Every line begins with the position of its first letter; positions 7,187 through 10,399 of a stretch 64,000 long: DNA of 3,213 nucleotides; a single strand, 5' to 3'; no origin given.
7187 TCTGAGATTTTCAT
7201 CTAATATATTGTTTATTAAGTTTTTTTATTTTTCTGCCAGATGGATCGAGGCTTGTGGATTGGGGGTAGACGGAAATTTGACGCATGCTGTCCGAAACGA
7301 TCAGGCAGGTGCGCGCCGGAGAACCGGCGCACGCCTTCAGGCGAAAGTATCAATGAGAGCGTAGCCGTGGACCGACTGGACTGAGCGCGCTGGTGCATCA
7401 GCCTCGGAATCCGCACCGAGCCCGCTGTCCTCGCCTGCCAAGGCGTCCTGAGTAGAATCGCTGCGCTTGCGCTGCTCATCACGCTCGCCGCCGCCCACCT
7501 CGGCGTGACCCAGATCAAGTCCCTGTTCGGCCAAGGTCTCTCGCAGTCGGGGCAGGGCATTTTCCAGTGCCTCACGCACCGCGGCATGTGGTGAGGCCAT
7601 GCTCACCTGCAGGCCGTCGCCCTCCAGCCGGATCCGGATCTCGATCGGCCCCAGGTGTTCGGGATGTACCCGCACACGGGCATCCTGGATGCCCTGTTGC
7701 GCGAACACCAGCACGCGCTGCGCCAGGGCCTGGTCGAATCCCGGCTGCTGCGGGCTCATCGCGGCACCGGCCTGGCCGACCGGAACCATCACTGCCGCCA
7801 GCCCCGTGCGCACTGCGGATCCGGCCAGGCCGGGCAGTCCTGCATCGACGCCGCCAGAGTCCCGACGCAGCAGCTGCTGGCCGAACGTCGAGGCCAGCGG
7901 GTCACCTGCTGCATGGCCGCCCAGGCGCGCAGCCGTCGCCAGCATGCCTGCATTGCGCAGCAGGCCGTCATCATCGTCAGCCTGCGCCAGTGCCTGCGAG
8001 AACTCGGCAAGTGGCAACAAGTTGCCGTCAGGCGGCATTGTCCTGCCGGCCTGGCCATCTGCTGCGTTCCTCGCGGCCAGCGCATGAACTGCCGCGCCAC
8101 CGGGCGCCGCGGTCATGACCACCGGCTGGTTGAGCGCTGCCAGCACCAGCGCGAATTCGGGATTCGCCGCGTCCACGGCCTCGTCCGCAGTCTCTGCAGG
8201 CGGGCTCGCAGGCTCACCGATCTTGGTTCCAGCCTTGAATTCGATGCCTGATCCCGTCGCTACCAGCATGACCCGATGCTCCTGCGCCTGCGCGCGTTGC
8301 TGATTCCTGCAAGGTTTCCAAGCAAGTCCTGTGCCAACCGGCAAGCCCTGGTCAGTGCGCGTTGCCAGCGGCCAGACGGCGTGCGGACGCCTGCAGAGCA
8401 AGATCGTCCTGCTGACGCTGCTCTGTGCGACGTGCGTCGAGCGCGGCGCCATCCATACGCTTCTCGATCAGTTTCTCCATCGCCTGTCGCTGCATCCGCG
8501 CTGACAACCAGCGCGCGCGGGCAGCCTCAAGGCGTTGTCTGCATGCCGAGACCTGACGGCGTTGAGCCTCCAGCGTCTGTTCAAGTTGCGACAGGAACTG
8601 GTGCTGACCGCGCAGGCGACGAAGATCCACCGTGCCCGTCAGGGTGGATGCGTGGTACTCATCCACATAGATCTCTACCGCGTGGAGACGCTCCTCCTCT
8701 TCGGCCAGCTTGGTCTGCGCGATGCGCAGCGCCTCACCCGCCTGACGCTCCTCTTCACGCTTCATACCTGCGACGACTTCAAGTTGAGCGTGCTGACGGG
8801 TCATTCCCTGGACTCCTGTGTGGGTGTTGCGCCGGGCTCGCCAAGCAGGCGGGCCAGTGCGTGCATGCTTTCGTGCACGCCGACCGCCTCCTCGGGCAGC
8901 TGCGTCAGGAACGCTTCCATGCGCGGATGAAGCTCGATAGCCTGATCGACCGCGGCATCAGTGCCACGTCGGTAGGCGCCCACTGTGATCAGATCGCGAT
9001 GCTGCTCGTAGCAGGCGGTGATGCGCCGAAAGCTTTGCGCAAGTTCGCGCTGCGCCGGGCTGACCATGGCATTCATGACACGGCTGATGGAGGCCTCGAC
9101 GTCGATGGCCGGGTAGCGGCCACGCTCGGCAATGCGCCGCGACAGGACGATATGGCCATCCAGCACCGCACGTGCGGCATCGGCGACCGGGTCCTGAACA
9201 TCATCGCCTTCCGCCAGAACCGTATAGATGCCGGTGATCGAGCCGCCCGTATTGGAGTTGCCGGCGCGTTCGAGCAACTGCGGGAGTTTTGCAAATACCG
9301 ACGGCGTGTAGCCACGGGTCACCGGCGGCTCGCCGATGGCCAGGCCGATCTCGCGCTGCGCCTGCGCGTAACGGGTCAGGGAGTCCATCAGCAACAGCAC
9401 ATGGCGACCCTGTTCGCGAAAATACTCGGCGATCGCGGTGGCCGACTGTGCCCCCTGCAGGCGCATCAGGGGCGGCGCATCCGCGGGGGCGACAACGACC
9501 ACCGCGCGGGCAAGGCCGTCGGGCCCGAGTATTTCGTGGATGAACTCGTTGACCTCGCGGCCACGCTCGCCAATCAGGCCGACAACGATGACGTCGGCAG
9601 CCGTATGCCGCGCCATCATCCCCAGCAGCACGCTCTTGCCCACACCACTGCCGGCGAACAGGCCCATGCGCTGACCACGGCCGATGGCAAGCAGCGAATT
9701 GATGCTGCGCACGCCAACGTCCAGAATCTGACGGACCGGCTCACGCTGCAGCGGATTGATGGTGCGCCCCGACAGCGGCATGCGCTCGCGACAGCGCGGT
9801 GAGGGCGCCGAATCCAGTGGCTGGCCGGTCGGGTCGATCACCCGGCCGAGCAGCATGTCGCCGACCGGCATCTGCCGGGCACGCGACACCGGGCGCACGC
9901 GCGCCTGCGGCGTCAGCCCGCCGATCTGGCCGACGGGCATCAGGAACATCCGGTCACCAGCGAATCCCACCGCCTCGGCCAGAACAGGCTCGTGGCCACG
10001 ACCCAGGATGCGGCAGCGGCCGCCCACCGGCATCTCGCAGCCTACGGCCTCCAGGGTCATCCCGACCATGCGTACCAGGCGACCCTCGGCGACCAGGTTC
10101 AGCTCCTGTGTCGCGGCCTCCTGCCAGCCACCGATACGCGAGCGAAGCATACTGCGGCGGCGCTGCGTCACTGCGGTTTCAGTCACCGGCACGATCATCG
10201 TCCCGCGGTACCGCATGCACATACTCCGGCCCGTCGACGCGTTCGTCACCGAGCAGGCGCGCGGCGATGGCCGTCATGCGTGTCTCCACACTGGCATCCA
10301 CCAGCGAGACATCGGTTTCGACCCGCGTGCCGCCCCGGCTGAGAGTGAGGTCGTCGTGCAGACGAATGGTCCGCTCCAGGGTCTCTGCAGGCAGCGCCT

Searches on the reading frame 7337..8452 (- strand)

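Call 62: search_protein_families(library=pfam, proteins=[window:7337-8452:-], max_evalue=0.00001)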
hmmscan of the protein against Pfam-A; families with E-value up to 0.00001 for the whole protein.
window:7337-8452:- (371 aa): 1 family
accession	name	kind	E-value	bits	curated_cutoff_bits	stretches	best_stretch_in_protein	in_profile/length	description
PF02120.21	Flg_hook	-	1.3e-23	83.1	29.8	1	245-327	2-84/85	Flagellar hook-length control protein FliK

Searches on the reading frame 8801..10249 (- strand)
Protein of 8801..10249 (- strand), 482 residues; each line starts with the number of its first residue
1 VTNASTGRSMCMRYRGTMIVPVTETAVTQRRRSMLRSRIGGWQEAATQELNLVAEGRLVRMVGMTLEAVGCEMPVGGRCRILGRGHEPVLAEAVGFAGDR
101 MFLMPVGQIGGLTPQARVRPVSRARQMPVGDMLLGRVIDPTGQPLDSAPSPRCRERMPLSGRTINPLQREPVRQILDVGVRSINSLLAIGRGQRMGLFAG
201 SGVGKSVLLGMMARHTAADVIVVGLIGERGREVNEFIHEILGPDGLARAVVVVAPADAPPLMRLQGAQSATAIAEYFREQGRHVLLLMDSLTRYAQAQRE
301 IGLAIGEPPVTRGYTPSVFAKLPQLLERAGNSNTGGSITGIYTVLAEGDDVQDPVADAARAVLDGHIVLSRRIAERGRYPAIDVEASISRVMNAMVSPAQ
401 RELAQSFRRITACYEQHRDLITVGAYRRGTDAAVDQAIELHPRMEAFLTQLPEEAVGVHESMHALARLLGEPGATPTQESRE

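Call 62: search_protein_families(library=pfam, proteins=[window:8801-10249:-], max_evalue=0.00001)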
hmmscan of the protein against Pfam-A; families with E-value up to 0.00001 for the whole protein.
window:8801-10249:- (482 aa): 2 families
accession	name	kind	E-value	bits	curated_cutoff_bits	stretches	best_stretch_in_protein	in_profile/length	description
PF00006.31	ATP-synt_ab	-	3.2e-87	292.1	29.5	1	179-389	1-213/213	ATP synthase alpha/beta family, nucleotide-binding domain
PF18269.6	T3SS_ATPase_C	-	4.2e-23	81.4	22.7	1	396-466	1-71/72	T3SS EscN ATPase C-terminal domain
